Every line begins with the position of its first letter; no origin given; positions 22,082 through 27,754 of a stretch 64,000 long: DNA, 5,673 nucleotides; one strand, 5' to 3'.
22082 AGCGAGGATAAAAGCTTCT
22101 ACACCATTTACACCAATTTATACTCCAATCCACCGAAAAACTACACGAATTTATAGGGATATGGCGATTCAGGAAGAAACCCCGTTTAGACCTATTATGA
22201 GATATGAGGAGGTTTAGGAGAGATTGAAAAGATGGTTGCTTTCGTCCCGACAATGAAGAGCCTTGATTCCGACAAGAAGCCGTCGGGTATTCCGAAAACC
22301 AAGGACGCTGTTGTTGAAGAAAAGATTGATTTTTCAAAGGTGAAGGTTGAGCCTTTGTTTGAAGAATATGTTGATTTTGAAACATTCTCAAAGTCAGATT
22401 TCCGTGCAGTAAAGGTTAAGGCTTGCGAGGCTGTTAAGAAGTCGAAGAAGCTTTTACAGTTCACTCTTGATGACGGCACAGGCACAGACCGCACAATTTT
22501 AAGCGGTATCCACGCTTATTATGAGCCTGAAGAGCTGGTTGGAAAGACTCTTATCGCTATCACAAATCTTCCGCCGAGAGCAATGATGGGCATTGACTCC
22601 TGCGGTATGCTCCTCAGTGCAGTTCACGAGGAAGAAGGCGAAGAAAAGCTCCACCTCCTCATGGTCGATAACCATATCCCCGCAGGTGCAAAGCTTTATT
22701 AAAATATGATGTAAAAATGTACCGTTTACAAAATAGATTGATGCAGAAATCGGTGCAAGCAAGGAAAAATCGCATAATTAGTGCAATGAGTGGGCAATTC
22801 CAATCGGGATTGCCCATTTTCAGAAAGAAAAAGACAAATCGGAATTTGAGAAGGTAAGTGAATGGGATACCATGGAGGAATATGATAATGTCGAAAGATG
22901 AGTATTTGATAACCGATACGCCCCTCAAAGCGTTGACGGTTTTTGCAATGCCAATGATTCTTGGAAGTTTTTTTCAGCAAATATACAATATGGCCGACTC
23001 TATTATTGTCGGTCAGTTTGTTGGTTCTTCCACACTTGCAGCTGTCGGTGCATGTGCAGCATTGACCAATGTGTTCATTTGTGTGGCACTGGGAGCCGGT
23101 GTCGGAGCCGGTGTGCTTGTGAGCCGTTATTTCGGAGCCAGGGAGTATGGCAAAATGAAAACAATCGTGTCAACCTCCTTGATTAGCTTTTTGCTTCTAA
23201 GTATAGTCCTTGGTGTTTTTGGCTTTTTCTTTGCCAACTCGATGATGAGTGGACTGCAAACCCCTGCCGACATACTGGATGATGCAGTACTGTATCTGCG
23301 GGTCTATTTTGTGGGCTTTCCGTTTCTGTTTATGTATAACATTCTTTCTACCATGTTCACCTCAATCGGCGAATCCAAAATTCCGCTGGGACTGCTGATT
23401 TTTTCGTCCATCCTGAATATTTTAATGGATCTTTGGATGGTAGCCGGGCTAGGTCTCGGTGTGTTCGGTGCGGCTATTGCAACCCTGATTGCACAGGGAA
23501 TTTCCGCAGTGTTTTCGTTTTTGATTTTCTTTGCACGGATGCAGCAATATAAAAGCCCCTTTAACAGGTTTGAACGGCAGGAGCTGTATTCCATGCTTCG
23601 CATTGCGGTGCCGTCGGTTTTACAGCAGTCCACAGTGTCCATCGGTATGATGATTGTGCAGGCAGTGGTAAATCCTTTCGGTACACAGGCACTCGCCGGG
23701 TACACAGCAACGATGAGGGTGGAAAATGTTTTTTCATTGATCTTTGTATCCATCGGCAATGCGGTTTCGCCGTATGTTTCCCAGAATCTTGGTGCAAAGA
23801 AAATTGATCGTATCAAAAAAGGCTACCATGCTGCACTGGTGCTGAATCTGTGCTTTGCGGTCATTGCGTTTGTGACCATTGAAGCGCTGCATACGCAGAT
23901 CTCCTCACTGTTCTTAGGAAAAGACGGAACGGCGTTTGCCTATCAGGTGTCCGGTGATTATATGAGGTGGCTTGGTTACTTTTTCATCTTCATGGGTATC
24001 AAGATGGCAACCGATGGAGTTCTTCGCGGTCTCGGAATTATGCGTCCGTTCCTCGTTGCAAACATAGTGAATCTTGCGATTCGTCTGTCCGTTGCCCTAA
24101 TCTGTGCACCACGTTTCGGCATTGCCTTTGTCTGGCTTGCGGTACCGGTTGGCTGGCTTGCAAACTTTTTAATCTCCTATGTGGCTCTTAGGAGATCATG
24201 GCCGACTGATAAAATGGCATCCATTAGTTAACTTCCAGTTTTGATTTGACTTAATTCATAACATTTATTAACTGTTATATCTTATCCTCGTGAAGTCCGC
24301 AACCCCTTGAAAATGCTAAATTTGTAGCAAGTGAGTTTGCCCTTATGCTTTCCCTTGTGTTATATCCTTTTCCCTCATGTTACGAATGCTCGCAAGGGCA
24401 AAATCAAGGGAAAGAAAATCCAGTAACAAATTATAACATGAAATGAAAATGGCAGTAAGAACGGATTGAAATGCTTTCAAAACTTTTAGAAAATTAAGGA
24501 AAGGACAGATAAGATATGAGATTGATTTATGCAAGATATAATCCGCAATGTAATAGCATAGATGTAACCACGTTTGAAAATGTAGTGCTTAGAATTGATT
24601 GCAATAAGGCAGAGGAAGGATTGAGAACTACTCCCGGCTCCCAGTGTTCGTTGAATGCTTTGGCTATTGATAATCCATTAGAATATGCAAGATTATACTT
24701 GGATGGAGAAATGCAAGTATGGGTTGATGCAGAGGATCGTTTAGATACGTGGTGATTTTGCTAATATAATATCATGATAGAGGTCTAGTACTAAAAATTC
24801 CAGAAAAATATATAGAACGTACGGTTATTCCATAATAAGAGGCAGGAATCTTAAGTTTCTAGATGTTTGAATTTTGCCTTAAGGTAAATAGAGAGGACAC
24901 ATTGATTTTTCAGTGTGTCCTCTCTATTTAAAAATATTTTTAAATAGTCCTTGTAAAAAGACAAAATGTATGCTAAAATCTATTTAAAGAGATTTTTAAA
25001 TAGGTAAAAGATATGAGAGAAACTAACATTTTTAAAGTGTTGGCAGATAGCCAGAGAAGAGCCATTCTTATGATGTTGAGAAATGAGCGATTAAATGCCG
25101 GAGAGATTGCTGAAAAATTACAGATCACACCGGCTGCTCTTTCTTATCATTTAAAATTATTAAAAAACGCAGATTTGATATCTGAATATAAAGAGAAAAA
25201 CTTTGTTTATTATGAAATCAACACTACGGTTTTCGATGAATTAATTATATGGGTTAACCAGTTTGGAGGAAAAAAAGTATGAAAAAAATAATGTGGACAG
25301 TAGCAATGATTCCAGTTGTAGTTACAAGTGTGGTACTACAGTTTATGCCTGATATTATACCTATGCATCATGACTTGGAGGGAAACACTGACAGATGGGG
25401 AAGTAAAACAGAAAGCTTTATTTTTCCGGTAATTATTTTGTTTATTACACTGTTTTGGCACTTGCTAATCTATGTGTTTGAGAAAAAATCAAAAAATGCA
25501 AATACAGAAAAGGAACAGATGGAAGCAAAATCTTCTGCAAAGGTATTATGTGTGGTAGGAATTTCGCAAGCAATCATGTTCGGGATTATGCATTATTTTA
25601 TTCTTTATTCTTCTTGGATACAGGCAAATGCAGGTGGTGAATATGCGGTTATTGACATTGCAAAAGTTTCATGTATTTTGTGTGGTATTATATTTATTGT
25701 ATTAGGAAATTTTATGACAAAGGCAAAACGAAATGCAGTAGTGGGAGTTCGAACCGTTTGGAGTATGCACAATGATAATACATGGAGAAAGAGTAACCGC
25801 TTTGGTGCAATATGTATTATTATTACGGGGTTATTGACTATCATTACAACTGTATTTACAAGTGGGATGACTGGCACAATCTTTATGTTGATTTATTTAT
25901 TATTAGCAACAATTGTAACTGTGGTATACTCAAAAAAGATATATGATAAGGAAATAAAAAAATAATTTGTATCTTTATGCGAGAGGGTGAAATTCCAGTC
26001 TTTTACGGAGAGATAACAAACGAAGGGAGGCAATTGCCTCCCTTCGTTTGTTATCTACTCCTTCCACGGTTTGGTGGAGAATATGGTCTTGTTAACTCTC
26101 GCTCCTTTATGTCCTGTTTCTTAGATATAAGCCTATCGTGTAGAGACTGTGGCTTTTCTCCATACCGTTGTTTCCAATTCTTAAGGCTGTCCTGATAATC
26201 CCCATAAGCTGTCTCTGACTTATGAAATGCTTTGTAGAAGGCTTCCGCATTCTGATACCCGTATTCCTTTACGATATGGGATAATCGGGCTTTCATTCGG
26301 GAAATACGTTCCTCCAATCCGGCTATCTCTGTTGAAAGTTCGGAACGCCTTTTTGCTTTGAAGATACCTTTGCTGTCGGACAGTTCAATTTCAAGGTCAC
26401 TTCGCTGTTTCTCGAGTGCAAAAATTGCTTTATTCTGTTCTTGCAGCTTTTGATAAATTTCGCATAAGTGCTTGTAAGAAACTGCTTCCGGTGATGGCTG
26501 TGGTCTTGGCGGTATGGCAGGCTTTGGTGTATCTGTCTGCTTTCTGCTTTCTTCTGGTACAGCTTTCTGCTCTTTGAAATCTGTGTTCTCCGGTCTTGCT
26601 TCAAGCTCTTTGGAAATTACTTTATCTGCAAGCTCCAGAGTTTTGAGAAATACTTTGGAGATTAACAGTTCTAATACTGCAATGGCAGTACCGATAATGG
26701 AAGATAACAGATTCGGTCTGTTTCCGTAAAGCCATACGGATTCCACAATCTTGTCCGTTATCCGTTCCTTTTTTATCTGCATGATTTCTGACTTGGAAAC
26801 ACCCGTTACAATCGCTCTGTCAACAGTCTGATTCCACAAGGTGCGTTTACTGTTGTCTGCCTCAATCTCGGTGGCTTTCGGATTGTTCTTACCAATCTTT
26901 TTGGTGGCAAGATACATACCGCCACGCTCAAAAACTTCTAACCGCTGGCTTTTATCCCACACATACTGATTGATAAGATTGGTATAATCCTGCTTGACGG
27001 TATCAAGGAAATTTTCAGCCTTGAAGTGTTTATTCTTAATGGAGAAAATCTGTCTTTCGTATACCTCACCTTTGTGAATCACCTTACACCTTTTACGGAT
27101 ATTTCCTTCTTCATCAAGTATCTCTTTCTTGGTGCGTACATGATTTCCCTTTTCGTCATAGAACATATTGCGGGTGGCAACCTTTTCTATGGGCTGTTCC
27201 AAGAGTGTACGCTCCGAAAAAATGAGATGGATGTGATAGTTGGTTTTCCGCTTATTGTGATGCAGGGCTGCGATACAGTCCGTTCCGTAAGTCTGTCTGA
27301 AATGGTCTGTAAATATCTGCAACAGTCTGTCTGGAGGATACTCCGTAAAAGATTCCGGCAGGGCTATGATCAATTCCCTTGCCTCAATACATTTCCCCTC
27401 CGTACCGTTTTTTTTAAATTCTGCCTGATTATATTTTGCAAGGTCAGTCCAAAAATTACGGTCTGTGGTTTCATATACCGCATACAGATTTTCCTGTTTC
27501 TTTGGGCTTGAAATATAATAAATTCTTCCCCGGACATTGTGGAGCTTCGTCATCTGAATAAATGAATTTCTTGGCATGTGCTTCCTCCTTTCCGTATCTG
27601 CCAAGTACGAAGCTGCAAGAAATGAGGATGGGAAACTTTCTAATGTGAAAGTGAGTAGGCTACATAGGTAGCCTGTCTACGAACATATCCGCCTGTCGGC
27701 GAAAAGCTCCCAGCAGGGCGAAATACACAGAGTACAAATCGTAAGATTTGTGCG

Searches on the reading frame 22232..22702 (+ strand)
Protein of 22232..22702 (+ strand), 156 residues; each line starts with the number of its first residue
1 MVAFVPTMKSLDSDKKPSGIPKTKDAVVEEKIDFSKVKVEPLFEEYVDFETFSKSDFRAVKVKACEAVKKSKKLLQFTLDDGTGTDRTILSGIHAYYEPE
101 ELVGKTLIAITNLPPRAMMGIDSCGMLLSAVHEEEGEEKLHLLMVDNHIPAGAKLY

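Call 7: search_protein_families(library=pfam, proteins=[window:22232-22702:+], max_evalue=0.01)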
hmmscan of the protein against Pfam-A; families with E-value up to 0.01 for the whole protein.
window:22232-22702:+ (156 aa): 1 family
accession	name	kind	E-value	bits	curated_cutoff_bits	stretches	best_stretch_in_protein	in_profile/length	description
PF01588.26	tRNA_bind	-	1.6e-23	83.1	27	1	58-154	2-96/96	Putative tRNA binding domain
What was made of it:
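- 22232..22702 (+): Orphan tRNA_bind ORF (156 aa). It is the displaced C-terminal domain of LysRS. The ICE end supplies its ribosome-binding site and first codons (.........). The part after 22258 is not ICE DNA. Pfam tRNA_bind E 2e-23 (call 7).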

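Call 13: find_encoding_contigs(protein=window:22232-22702:+, flank=10000, max_places=10)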
Protein window:22232-22702:+ (156 aa): 25 contigs read that carry it; 10 places shown.
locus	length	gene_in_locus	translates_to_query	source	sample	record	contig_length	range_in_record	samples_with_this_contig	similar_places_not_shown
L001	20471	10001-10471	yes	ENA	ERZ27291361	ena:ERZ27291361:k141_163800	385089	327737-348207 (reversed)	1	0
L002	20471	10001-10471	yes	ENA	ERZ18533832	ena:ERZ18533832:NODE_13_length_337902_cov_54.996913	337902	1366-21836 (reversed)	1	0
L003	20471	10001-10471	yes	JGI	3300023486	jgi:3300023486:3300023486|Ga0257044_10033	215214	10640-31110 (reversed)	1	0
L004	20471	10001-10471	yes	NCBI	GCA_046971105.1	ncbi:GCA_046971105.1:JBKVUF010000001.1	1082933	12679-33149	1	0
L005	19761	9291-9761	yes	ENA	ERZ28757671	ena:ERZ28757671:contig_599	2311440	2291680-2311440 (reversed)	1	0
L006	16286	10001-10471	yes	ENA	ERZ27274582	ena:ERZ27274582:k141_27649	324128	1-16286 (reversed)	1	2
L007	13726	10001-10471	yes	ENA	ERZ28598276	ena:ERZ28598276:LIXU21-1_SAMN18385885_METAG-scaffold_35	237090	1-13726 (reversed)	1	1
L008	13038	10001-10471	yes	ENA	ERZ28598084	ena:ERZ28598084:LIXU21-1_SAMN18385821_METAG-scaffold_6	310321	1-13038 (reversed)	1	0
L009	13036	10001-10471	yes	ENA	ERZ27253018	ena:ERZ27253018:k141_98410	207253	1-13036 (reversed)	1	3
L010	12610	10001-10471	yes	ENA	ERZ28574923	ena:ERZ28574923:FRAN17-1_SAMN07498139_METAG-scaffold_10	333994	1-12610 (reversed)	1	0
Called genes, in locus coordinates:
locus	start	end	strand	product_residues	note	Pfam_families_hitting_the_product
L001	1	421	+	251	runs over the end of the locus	PF00005:ABC_tran, PF13304:AAA_21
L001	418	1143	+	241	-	PF12730:ABC2_membrane_4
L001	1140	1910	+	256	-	PF12730:ABC2_membrane_4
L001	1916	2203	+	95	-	-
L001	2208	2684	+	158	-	-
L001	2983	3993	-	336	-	PF17761:DUF1016_N, PF06250:YhcG_C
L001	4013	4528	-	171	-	PF06114:Peptidase_M78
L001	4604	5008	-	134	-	PF12844:HTH_19, PF13560:HTH_31, PF01381:HTH_3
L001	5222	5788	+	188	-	-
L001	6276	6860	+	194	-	PF08281:Sigma70_r4_2 (weak)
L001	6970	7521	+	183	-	PF02452:PemK_toxin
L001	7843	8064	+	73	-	PF09035:Tn916-Xis, PF12728:HTH_17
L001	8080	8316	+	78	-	PF09035:Tn916-Xis, PF12728:HTH_17, PF20063:DUF6462 (weak)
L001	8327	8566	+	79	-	PF09035:Tn916-Xis, PF12728:HTH_17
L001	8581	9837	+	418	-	PF02920:Integrase_DNA, PF13102:Phage_int_SAM_5 (weak), PF13495:Phage_int_SAM_4 (weak), PF14659:Phage_int_SAM_3 (weak), PF00589:Phage_integrase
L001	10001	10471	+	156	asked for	PF01588:tRNA_bind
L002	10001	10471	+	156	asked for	PF01588:tRNA_bind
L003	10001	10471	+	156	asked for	PF01588:tRNA_bind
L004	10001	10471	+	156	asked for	PF01588:tRNA_bind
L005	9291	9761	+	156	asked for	PF01588:tRNA_bind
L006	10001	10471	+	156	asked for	PF01588:tRNA_bind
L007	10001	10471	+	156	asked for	PF01588:tRNA_bind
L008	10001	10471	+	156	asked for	PF01588:tRNA_bind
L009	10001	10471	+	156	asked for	PF01588:tRNA_bind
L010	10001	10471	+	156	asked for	PF01588:tRNA_bind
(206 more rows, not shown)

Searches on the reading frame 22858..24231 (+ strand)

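Call 7: search_protein_families(library=pfam, proteins=[window:22858-24231:+], max_evalue=0.01)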
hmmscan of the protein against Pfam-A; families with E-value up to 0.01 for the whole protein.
window:22858-24231:+ (457 aa): 2 families
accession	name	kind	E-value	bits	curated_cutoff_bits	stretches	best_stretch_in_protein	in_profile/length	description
PF01554.23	MatE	-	5e-56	189.3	24.9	2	32-192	1-160/161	MatE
PF03023.19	MurJ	-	9.4e-09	34.8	27.4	2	20-225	193-400/451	Lipid II flippase MurJ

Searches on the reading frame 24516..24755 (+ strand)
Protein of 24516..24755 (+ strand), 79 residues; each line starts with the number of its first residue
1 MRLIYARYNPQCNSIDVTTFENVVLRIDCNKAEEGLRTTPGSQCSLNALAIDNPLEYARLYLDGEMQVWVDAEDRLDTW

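Call 68: search_protein_families(library=pfam, proteins=[window:24516-24755:+], max_evalue=1)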
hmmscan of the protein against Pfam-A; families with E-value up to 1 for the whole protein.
window:24516-24755:+ (79 aa): 1 family
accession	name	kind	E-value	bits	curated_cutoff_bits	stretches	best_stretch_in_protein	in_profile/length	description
PF19537.4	DUF6061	-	9e-11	41.8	23.7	1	3-72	4-73/81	Family of unknown function (DUF6061)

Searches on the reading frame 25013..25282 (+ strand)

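Call 8: search_protein_families(library=pfam, proteins=[window:25013-25282:+], max_evalue=0.01)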
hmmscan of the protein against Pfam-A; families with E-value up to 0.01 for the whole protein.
window:25013-25282:+ (89 aa): 12 families
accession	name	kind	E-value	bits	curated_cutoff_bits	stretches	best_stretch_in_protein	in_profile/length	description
PF01022.26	HTH_5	-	4.6e-13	49.3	22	1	12-57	1-46/47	Bacterial regulatory protein, arsR family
PF12840.13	HTH_20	-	1.9e-10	41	27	1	10-56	1-48/51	Helix-turn-helix domain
PF12802.13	MarR_2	-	6.9e-07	29.8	27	1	12-57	5-51/61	MarR family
PF13412.12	HTH_24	-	9.6e-07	28.7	21.9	1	12-56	3-47/48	Winged helix-turn-helix DNA-binding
PF08279.18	HTH_11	-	7e-05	23.1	25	1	15-52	2-41/55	HTH domain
PF01047.28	MarR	-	0.00024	21.3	24.6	1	18-61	8-52/59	MarR family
PF13601.12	HTH_34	-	0.00068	20.2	27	1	20-62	8-50/80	Winged helix DNA-binding domain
PF08281.18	Sigma70_r4_2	-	0.0024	17.9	25.7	1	14-48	14-48/54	Sigma-70, region 4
PF24038.1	DUF7347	-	0.0041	17.8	27.6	1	5-52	3-54/77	Domain of unknown function (DUF7347)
PF24035.1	DUF7344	-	0.0046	17.7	27.8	0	7-36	1-30/76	Domain of unknown function (DUF7344)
PF17007.11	HTH_micro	-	0.0065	15.8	27.3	1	23-71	103-152/454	HTH-like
PF01978.25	TrmB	-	0.0079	16.5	25.6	1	17-69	13-65/68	Sugar-specific transcriptional regulator TrmB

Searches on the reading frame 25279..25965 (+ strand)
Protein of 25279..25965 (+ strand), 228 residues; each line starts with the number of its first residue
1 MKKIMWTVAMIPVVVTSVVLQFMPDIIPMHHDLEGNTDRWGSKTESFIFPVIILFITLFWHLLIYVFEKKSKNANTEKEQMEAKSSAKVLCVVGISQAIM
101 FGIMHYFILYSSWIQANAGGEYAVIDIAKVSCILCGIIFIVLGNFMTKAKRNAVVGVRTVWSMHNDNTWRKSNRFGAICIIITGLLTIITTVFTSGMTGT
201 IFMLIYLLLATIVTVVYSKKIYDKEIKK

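Call 8: search_protein_families(library=pfam, proteins=[window:25279-25965:+], max_evalue=0.01)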
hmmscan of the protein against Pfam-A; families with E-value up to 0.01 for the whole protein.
window:25279-25965:+ (228 aa): 3 families
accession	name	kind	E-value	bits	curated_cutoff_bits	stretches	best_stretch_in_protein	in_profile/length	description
PF13630.11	SdpI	-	6.7e-16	58.6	28.2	1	148-218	1-71/71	SdpI/YfhL protein family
PF07853.16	DUF1648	-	2.7e-11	43.4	28.7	1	9-54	3-49/49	Domain of unknown function (DUF1648)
PF10323.15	7TM_GPCR_Srv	-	0.0083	16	21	1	36-116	159-238/283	Serpentine type 7TM GPCR chemoreceptor Srv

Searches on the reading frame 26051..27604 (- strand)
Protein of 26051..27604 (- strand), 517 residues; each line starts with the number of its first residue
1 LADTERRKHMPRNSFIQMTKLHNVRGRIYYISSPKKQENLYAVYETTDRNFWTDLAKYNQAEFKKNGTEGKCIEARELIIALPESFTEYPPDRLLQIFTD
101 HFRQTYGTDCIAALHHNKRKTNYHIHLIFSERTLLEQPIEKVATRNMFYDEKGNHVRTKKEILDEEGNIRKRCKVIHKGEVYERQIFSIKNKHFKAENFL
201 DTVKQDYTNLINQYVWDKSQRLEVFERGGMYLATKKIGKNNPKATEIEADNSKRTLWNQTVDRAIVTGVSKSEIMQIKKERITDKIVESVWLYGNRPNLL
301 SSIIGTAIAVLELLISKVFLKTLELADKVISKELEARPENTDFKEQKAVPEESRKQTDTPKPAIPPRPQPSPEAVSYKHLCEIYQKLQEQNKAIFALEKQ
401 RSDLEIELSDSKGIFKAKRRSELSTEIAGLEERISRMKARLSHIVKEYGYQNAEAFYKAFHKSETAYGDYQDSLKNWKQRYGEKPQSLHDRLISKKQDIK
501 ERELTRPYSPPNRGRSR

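Call 7: search_protein_families(library=pfam, proteins=[window:26051-27604:-], max_evalue=0.01)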
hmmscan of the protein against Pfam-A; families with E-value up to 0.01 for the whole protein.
window:26051-27604:- (517 aa): 1 family
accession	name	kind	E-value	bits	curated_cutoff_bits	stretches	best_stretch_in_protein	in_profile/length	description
PF03389.21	MobA_MobL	-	5.1e-10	40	26.7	1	58-221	54-193/224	MobA/MobL family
